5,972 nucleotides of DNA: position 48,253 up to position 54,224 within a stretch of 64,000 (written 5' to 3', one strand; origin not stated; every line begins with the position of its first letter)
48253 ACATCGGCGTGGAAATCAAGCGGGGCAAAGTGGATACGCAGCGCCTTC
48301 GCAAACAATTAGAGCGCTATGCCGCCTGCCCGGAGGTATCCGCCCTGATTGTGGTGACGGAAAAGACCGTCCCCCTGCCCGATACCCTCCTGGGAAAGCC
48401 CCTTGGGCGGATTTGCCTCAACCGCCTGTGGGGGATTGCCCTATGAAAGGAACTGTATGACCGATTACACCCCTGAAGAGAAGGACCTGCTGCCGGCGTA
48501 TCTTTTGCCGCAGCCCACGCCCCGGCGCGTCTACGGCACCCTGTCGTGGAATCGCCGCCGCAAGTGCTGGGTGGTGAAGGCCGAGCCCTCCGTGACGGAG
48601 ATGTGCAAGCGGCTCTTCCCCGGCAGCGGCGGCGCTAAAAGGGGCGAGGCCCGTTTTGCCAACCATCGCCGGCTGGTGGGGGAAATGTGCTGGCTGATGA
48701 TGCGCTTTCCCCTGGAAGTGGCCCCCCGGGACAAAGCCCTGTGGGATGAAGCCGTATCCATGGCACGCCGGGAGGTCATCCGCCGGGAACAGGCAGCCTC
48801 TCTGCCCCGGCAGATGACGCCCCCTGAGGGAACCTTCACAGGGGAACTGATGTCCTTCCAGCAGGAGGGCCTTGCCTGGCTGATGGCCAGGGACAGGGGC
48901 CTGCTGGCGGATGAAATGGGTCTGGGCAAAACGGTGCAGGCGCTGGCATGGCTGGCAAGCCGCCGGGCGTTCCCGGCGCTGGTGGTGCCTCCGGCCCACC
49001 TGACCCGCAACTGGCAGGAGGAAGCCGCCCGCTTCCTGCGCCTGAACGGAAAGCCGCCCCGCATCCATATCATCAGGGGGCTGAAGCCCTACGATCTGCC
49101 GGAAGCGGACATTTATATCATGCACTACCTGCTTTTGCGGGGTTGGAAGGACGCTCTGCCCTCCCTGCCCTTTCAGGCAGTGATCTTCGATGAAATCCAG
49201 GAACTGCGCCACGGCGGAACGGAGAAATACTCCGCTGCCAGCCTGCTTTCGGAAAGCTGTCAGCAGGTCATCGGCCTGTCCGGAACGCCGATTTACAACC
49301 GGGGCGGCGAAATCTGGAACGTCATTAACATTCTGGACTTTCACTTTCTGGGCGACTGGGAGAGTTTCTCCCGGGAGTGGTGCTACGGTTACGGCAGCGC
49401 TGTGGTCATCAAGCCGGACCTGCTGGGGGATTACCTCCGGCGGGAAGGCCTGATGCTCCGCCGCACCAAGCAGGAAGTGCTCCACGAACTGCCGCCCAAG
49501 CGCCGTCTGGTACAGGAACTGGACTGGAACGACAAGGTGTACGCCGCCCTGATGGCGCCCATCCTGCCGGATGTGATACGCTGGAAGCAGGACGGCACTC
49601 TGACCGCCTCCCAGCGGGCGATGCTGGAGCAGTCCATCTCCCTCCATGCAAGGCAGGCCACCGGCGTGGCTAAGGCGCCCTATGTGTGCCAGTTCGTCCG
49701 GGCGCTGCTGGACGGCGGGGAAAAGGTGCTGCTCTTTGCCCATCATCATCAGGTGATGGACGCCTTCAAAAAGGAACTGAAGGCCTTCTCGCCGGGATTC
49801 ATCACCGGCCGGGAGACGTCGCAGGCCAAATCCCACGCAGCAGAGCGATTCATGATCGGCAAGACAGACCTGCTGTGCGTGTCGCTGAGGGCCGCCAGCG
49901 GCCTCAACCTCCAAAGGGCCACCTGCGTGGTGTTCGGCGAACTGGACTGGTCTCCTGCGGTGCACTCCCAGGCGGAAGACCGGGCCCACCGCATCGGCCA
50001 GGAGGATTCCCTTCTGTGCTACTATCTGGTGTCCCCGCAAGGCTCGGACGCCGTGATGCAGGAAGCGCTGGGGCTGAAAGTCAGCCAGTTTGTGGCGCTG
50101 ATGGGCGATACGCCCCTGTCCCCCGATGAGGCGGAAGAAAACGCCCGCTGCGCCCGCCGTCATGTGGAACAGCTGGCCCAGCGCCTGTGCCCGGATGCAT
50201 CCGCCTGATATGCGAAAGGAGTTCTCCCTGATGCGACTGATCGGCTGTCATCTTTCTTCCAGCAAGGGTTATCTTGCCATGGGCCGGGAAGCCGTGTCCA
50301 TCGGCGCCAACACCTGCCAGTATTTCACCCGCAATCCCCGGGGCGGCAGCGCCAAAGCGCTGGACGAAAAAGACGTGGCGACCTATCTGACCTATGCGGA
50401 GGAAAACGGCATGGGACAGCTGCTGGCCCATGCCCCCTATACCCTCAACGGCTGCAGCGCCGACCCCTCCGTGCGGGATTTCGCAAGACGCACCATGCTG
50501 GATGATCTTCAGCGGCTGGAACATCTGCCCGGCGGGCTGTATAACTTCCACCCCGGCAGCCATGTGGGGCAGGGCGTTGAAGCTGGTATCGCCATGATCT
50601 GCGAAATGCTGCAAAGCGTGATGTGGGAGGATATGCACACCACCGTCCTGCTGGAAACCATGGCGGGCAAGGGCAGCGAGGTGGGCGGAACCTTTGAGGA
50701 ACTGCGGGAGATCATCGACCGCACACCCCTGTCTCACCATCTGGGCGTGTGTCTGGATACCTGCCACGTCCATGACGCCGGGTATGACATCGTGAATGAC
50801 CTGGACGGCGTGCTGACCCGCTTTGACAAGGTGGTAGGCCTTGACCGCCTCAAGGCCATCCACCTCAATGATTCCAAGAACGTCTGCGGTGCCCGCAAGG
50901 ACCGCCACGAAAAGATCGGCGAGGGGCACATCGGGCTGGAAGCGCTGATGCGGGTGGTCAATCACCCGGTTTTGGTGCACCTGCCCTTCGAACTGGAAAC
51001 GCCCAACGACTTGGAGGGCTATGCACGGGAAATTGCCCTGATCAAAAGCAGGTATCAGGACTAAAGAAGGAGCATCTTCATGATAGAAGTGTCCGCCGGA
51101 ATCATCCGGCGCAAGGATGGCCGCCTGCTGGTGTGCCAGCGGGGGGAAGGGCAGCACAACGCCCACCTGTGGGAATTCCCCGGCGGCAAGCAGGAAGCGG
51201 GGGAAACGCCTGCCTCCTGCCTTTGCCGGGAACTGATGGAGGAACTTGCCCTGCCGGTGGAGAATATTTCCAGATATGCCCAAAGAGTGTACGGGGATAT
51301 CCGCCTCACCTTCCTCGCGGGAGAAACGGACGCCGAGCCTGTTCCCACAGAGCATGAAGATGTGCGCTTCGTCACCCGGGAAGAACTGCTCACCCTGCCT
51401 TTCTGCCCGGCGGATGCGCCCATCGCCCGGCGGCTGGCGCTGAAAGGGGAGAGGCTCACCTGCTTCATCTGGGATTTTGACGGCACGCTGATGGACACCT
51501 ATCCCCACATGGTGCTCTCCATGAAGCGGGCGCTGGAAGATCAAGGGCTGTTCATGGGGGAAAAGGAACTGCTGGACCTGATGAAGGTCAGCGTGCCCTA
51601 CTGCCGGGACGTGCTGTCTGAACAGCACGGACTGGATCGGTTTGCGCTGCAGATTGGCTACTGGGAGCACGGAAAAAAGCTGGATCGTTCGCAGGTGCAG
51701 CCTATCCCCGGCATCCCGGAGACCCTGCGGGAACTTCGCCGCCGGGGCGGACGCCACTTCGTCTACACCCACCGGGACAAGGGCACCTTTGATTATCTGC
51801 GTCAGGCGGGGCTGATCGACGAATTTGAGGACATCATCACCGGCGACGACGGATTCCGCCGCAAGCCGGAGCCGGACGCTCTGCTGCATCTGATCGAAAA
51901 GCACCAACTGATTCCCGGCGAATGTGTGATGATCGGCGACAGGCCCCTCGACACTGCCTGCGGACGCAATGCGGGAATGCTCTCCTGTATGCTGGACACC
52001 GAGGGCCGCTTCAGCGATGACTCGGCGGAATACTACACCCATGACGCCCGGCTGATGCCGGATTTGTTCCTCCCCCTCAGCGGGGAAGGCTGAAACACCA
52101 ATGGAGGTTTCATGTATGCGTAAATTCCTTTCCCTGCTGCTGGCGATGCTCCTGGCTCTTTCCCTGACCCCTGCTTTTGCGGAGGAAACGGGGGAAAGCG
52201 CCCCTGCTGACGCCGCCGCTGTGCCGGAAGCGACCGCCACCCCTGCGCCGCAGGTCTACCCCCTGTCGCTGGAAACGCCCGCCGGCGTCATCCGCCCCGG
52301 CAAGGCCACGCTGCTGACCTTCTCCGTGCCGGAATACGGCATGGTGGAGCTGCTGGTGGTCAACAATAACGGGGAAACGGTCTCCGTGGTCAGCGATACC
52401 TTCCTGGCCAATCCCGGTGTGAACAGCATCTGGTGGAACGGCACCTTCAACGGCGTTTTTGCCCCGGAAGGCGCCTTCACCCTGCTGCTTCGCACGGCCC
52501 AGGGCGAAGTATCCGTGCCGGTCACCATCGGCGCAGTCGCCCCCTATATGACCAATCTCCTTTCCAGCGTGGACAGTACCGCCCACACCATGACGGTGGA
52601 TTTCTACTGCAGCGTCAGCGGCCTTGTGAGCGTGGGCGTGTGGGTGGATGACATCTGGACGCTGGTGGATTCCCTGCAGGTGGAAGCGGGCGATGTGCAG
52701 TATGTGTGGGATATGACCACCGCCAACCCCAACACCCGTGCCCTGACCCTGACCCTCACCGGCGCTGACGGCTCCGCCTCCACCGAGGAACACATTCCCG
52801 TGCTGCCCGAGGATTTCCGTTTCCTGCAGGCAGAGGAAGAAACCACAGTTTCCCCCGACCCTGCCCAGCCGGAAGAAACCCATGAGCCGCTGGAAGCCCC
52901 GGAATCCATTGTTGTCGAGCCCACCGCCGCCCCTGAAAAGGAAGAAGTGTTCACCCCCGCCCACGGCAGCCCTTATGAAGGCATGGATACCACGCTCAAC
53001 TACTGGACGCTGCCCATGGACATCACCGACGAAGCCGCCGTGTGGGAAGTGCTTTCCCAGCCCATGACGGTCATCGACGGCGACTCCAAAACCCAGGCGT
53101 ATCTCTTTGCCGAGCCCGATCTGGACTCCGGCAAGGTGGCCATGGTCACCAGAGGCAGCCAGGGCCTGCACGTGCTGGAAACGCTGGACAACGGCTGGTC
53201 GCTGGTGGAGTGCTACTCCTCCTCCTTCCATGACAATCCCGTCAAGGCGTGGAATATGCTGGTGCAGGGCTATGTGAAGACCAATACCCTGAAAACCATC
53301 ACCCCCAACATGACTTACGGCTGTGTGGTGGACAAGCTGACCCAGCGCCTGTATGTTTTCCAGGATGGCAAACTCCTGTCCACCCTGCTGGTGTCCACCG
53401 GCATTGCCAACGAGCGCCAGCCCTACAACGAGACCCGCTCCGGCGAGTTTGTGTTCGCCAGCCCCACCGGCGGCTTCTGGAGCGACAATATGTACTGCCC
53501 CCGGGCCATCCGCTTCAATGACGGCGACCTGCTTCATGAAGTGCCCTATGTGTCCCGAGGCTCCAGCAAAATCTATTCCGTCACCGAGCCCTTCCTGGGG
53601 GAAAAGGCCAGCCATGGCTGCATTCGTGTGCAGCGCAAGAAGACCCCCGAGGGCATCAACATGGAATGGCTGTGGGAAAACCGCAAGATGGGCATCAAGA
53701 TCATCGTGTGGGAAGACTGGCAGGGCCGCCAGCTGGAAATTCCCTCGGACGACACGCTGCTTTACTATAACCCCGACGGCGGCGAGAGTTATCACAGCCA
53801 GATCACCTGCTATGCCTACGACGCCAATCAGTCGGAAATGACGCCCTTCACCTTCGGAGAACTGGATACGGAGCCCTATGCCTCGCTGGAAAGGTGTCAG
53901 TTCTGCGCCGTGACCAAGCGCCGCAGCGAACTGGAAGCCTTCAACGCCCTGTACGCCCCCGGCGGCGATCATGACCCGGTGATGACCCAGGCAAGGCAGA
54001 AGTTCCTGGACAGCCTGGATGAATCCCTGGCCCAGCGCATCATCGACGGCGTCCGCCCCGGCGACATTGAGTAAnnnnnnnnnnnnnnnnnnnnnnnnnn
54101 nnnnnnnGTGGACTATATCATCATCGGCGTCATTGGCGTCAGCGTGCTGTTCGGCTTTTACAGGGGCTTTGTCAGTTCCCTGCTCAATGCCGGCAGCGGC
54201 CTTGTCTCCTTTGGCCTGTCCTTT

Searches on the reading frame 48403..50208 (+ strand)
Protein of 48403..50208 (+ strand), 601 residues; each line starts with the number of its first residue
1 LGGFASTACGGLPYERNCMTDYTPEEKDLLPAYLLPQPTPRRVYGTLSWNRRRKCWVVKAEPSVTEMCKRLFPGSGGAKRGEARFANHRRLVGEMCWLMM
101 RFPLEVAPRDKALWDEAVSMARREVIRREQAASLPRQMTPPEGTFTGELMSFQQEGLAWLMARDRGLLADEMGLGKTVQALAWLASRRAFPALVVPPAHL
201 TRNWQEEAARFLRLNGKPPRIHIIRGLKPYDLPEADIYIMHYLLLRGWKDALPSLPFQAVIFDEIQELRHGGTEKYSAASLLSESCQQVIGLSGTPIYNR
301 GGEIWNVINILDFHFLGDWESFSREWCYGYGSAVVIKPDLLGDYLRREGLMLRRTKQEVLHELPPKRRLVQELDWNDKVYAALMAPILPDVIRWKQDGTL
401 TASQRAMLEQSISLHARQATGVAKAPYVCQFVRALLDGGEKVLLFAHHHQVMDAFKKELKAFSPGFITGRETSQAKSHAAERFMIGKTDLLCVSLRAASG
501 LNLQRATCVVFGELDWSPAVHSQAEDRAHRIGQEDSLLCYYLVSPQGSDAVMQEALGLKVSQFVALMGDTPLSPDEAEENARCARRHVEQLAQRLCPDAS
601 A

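Call 82: search_protein_families(library=pfam, proteins=[window:48403-50208:+], max_evalue=0.00001)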
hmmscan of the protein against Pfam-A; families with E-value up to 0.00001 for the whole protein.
window:48403-50208:+ (601 aa): 2 families
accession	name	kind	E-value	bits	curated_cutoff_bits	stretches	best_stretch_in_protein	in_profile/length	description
PF00176.29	SNF2-rel_dom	-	1.9e-26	93.3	24.9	1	152-377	1-243/290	SNF2-related domain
PF00271.37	Helicase_C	-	4.3e-12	46.7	23.5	1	429-532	7-110/110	Helicase conserved C-terminal domain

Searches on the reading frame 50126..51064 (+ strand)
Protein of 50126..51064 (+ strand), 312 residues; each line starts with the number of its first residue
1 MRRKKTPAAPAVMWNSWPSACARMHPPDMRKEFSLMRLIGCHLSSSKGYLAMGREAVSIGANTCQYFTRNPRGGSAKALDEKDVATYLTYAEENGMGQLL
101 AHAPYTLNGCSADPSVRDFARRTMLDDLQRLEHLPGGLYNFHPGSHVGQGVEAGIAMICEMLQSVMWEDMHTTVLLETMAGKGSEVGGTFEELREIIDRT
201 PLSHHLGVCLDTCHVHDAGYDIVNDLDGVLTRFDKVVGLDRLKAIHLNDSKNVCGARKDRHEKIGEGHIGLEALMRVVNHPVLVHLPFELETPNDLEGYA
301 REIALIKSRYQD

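Call 82: search_protein_families(library=pfam, proteins=[window:50126-51064:+], max_evalue=0.00001)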
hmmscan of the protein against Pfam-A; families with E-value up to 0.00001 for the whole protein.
window:50126-51064:+ (312 aa): 1 family
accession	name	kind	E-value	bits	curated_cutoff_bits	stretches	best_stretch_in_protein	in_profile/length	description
PF01261.30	AP_endonuc_2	-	1.8e-53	182.2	31.1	1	55-308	3-248/249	Xylose isomerase-like TIM barrel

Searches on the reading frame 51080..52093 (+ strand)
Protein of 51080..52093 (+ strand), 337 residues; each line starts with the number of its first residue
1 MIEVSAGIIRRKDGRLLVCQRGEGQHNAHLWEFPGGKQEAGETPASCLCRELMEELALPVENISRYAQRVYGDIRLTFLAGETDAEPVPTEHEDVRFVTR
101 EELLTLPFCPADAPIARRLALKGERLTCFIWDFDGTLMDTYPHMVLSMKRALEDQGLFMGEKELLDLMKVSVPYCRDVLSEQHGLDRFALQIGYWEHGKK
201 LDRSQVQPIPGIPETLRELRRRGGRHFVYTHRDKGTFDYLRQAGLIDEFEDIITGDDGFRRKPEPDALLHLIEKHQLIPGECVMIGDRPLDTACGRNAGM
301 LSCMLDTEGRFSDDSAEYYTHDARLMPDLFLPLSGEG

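Call 82: search_protein_families(library=pfam, proteins=[window:51080-52093:+], max_evalue=0.00001)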
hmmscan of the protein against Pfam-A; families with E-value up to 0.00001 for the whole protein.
window:51080-52093:+ (337 aa): 5 families
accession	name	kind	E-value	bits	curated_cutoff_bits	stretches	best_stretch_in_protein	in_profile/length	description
PF13419.12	HAD_2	-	5.5e-28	98.7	23.8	1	130-303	2-176/178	Haloacid dehalogenase-like hydrolase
PF00702.32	Hydrolase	-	4.3e-20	73.3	26.4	1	128-299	3-191/191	haloacid dehalogenase-like hydrolase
PF00293.34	NUDIX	-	6.7e-18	65.4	21.1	1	7-118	7-133/134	NUDIX domain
PF14815.12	NUDIX_4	-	6.6e-15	55.3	35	1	6-116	2-111/113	NUDIX domain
PF13242.12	Hydrolase_like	-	2.2e-09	37.6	22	1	260-321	2-63/75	HAD-hyrolase-like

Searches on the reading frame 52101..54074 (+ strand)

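Call 82: search_protein_families(library=pfam, proteins=[window:52101-54074:+], max_evalue=0.00001)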
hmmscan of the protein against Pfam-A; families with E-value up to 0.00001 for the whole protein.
window:52101-54074:+ (657 aa): 1 family
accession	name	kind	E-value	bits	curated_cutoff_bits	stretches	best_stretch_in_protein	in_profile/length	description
PF03734.19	YkuD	-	1.2e-09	39.3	23.4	1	409-533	5-143/146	L,D-transpeptidase catalytic domain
